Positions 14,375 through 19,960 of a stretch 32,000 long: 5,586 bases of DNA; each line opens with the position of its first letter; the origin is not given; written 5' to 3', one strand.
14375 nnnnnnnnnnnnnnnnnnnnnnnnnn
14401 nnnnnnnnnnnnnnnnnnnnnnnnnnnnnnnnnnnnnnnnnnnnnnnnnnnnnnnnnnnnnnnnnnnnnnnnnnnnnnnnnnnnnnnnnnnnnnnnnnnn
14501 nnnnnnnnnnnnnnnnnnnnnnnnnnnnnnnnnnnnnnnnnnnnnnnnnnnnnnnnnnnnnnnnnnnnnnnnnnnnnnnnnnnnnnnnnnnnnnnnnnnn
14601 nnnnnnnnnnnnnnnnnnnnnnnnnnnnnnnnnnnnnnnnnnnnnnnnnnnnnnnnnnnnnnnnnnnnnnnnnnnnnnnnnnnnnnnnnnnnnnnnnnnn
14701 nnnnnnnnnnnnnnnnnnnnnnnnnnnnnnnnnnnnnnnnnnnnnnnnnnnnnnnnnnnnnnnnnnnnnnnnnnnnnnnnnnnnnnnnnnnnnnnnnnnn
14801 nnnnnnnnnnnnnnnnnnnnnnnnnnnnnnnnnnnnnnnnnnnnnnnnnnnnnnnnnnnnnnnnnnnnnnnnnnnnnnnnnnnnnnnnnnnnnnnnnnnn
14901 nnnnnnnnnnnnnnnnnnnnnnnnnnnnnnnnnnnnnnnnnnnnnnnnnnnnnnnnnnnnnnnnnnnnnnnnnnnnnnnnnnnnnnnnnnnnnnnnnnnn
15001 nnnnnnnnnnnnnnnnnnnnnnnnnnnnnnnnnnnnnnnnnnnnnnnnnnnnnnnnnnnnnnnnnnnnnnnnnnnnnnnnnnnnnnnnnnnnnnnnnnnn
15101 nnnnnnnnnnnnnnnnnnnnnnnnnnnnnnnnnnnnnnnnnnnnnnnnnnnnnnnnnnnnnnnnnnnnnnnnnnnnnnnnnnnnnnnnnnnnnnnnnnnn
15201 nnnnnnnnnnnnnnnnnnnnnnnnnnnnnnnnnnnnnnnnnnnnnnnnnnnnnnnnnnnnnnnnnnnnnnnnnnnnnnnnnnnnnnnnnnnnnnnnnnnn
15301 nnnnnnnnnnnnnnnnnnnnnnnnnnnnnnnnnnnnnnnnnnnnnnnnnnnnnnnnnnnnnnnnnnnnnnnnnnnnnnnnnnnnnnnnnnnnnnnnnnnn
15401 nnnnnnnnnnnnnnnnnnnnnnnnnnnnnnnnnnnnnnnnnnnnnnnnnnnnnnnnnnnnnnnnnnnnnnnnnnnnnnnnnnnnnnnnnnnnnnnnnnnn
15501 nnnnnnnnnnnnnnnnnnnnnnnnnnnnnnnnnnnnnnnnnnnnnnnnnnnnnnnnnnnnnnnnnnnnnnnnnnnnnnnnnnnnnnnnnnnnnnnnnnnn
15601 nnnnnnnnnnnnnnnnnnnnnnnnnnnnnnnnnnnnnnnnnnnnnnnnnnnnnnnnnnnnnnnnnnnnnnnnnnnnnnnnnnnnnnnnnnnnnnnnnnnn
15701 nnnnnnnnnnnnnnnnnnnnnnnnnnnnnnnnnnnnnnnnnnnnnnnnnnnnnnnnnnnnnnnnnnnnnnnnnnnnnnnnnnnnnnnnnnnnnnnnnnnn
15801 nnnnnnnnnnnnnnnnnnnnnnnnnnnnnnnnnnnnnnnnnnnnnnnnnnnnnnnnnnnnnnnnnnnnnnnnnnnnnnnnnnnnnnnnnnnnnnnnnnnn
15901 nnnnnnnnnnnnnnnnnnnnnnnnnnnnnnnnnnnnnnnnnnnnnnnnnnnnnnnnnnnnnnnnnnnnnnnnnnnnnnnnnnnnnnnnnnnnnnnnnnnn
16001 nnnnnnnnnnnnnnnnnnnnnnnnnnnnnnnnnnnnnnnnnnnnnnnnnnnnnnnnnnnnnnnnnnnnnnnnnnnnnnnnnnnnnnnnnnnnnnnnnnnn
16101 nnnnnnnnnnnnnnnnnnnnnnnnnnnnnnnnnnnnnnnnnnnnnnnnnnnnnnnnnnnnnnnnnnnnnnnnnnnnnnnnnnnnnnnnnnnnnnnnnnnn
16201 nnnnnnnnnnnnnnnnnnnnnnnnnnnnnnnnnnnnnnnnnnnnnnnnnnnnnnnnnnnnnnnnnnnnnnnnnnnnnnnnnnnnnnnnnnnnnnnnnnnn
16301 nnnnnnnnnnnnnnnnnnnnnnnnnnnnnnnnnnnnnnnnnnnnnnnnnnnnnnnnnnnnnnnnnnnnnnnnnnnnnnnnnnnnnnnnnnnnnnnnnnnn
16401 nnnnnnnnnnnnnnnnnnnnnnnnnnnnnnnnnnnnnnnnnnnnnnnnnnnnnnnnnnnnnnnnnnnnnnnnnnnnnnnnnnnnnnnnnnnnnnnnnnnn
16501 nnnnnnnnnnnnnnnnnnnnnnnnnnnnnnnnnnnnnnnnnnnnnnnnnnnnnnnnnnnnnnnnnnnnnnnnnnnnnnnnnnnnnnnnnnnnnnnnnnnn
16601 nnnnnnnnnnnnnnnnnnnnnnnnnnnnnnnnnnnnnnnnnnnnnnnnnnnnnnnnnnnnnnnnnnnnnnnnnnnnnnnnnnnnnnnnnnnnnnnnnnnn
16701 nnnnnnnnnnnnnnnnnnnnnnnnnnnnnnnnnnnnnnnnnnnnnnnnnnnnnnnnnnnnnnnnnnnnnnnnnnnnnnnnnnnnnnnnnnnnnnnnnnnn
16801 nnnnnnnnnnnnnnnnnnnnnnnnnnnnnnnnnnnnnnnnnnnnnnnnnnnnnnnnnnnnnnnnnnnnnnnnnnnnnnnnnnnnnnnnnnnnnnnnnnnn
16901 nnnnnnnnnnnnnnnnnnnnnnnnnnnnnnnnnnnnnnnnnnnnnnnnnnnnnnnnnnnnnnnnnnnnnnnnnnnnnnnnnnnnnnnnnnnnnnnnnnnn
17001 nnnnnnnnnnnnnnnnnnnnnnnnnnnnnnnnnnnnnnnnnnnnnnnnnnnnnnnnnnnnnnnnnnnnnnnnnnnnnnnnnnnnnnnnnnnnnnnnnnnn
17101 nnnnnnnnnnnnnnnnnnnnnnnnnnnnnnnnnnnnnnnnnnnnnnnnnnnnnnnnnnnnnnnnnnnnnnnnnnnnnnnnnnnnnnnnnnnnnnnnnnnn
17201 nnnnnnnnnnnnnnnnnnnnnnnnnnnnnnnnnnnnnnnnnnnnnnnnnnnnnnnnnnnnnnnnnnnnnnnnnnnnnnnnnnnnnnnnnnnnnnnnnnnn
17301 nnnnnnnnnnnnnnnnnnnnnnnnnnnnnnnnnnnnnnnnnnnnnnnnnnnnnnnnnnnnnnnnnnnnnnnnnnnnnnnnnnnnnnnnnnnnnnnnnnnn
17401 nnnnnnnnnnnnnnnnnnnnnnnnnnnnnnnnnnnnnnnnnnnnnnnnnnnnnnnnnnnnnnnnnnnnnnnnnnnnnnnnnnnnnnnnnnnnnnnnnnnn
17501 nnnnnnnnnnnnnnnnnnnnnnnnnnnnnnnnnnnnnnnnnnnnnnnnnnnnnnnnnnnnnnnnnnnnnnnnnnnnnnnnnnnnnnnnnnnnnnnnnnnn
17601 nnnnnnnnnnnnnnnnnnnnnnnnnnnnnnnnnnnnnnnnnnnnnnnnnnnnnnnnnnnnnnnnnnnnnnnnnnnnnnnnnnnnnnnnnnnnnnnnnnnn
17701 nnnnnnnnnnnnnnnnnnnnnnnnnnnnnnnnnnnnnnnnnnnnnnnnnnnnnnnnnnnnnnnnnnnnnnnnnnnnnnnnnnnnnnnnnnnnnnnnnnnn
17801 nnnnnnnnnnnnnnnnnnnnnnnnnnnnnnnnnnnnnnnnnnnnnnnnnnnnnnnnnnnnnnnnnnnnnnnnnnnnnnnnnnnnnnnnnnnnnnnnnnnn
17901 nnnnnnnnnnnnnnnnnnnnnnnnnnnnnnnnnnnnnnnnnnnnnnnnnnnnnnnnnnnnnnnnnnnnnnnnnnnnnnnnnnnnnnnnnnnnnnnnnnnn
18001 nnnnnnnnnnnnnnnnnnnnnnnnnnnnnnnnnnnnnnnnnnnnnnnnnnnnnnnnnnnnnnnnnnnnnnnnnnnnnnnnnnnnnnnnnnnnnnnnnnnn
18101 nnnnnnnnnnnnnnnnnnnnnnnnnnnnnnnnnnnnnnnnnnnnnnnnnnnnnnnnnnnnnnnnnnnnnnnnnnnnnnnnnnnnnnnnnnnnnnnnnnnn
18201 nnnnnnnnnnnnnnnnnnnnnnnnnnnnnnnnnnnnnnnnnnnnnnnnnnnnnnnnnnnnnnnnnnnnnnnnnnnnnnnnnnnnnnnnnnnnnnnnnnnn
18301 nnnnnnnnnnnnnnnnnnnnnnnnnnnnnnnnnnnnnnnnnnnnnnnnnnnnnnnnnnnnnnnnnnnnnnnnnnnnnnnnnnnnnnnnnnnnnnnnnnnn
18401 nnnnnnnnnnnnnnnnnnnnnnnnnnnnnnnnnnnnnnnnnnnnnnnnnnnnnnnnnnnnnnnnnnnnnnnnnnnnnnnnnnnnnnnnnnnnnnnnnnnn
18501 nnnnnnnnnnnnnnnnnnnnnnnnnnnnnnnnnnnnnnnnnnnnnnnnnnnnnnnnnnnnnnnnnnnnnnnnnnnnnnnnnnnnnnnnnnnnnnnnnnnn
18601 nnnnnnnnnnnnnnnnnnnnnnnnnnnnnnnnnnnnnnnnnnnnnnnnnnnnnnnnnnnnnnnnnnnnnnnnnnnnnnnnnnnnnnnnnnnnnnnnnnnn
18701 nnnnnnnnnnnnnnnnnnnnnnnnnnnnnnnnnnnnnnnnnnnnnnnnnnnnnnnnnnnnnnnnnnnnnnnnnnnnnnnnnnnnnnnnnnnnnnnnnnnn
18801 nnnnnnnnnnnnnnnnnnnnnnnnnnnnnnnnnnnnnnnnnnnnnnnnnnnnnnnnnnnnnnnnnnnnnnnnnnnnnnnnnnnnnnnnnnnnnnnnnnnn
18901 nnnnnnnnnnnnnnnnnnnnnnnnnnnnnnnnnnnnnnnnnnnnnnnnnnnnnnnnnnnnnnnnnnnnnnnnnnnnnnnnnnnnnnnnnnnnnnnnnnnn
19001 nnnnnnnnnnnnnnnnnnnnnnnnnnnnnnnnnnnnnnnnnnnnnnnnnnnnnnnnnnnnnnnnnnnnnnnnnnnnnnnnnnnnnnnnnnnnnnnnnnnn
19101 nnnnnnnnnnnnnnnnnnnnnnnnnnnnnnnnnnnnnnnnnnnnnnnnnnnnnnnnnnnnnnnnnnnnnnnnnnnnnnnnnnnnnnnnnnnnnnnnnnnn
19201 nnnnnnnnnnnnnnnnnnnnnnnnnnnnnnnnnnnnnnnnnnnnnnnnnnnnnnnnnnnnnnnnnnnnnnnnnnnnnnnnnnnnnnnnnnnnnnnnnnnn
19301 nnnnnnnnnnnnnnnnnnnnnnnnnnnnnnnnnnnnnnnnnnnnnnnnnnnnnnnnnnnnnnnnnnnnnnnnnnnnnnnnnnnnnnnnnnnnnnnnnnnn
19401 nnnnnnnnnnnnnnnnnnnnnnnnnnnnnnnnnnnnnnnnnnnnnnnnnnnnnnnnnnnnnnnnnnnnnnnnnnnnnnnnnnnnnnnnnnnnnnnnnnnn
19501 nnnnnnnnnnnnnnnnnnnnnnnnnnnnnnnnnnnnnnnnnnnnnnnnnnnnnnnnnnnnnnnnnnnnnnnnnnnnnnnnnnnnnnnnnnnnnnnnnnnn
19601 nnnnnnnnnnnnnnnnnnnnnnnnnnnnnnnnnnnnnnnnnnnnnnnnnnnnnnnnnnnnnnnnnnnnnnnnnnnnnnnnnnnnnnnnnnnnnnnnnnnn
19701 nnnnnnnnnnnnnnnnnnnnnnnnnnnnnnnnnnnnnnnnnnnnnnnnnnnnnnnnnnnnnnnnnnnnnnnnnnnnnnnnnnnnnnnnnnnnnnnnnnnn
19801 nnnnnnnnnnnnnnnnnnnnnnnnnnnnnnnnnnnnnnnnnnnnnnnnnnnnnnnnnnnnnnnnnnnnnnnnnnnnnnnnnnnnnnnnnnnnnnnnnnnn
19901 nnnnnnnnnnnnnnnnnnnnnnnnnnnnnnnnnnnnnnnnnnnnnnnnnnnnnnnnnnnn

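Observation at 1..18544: Uncharacterised-looking hybrid PKS-NRPS assembly line (three collinear cis-AT modules feeding a condensation domain)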

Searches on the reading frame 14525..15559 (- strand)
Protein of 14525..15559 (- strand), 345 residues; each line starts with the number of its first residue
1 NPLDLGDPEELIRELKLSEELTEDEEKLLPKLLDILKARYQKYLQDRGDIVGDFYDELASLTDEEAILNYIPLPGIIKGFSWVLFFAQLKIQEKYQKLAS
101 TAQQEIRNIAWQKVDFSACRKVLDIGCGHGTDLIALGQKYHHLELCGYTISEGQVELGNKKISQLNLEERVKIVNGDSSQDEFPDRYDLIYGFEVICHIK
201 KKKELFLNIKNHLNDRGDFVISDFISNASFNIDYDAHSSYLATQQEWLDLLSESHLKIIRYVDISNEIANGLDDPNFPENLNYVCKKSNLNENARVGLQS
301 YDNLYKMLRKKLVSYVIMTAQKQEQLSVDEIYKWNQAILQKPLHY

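Call 41: search_solved_structures(query=window:14525-15559:-, max_evalue=0.01, show_alignments=1)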
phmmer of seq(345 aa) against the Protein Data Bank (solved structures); distinct sequences matched with E-value up to 0.01: 53.
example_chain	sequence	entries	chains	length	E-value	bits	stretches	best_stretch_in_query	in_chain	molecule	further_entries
6ecx_A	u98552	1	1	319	5.8e-62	213.4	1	56-336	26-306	StiE protein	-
6ect_A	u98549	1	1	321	7.7e-62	213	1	57-336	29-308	StiE protein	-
6ecu_A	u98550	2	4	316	1.1e-54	189.4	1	56-343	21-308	StiD protein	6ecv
6ecw_A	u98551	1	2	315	1.2e-54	189.4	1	54-343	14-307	StiD protein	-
6hp1_A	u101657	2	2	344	1.5e-48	169.2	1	66-342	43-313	Putative polyketide synthase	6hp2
5kn4_A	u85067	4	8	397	9.5e-08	35.1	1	71-208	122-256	Pavine N-methyltransferase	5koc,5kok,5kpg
3ujd_A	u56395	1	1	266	1.2e-07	34.7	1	113-274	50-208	Phosphoethanolamine N-methyltransferase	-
3uj6_A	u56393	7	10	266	1.2e-07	34.7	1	113-274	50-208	Phosphoethanolamine N-methyltransferase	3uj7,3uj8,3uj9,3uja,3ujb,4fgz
8zc8_A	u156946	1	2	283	2.1e-07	34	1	103-230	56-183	MitM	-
21zq_A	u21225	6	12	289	2.2e-07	33.9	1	103-230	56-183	MitM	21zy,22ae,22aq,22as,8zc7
4r6w_A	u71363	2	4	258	2.5e-07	33.8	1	113-274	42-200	Phosphoethanolamine N-methyltransferase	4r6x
5wp4_A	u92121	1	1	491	3.2e-07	33.4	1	100-227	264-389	Phosphoethanolamine N-methyltransferase 1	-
9dg9_A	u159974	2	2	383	4.9e-07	32.8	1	107-236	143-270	Tetrahydroprotoberberine N-methyltransferase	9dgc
9whw_B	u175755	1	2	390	6.9e-07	32.3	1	93-236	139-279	N-methyltransferase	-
5kpc_A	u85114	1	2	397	1.1e-06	31.7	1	71-208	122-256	Pavine N-methyltransferase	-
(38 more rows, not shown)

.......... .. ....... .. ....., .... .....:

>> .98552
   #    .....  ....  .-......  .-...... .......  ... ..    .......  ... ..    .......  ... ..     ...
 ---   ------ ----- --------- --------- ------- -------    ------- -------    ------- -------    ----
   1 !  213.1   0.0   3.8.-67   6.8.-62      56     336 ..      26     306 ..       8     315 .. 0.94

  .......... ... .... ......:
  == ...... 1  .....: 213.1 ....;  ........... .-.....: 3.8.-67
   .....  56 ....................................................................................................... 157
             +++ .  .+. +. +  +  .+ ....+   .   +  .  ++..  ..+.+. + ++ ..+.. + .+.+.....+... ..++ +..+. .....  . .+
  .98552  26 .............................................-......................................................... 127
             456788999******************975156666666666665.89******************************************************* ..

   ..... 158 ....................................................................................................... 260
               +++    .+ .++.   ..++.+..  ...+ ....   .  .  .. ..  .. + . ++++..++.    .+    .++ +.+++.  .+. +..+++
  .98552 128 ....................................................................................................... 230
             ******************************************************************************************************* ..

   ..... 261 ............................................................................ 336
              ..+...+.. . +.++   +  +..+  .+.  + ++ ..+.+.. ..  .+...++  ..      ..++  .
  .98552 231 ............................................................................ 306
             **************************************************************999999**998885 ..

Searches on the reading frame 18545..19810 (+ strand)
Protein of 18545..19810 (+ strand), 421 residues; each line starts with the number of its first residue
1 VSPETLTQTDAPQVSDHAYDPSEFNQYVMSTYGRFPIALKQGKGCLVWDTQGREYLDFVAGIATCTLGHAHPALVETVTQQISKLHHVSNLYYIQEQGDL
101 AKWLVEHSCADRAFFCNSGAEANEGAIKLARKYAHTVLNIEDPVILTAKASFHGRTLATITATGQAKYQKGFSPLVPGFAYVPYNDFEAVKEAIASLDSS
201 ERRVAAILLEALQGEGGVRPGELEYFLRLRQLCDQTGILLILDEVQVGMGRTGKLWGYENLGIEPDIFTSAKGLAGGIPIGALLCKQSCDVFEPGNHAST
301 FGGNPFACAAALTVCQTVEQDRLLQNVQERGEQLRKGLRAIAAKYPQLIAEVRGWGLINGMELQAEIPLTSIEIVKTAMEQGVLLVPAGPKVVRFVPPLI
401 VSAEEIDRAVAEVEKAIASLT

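Call 6: search_protein_families(library=pfam, proteins=[window:18545-19810:+], max_evalue=0.001)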
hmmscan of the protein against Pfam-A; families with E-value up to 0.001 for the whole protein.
window:18545-19810:+ (421 aa): 1 family
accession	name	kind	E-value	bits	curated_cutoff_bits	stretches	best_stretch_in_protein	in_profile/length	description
PF00202.27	Aminotran_3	-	5e-121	404.6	30.5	1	32-417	6-403/403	Aminotransferase class-III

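Call 44: search_protein_families(library=ncbifam, proteins=[window:18545-19810:+], max_evalue=0.00001)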
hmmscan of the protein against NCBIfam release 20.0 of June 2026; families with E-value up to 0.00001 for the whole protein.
window:18545-19810:+ (421 aa): 70 families (the best 25 are shown)
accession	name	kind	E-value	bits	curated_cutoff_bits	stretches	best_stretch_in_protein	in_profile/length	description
TIGR00707.1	argD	subfamily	8.4e-162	538.3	410.05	1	27-417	1-380/381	acetylornithine/succinylornithine family transaminase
NF002325.0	PRK01278.1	subfamily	1.2e-140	468.7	372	1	26-420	4-389/395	acetylornithine transaminase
NF002874.0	PRK03244.1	equivalog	2.5e-132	441.4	457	1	22-419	12-394/399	acetylornithine transaminase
NF002797.0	PRK02936.1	equivalog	3.2e-131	437.6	496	1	27-418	3-378/385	acetylornithine transaminase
NF003468.0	PRK05093.1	subfamily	4.3e-127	424.1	522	1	18-420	6-402/405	acetylornithine/succinyldiaminopimelate transaminase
TIGR03246.1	arg_catab_astC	subfamily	1.3e-126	422.8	609.95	1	22-420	4-396/397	acetylornithine/succinylornithine family transaminase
NF009047.0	PRK12381.1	subfamily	1.1e-120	403.2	630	1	22-420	8-400/406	bifunctional succinylornithine transaminase/acetylornithine transaminase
NF003397.0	PRK04612.1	equivalog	3.4e-110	368.7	735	1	23-419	10-403/408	acetylornithine transaminase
NF004426.0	PRK05769.1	equivalog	1.8e-108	363.2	552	1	26-419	26-439/441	acetyl ornithine aminotransferase family protein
NF002985.0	PRK03715.1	equivalog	1.3e-107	359.9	568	1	28-419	11-393/395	acetylornithine transaminase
NF003273.0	PRK04260.1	equivalog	5.3e-102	341.2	616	1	27-413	3-371/376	acetylornithine transaminase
NF005993.0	PRK08117.1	subfamily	4.8e-99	331.9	574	1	37-420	27-430/433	aspartate aminotransferase family protein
TIGR01885.1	Orn_aminotrans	equivalog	2.6e-95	319.5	378.4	1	25-417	9-401/402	ornithine--oxo-acid transaminase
NF008570.0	PRK11522.1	equivalog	5.6e-88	295.6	612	1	41-420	74-457/464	putrescine aminotransferase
NF042418.1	LysJ_Th_th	equivalog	1.6e-86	290.6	700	1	30-415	13-383/386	[LysW]-aminoadipate semialdehyde transaminase LysJ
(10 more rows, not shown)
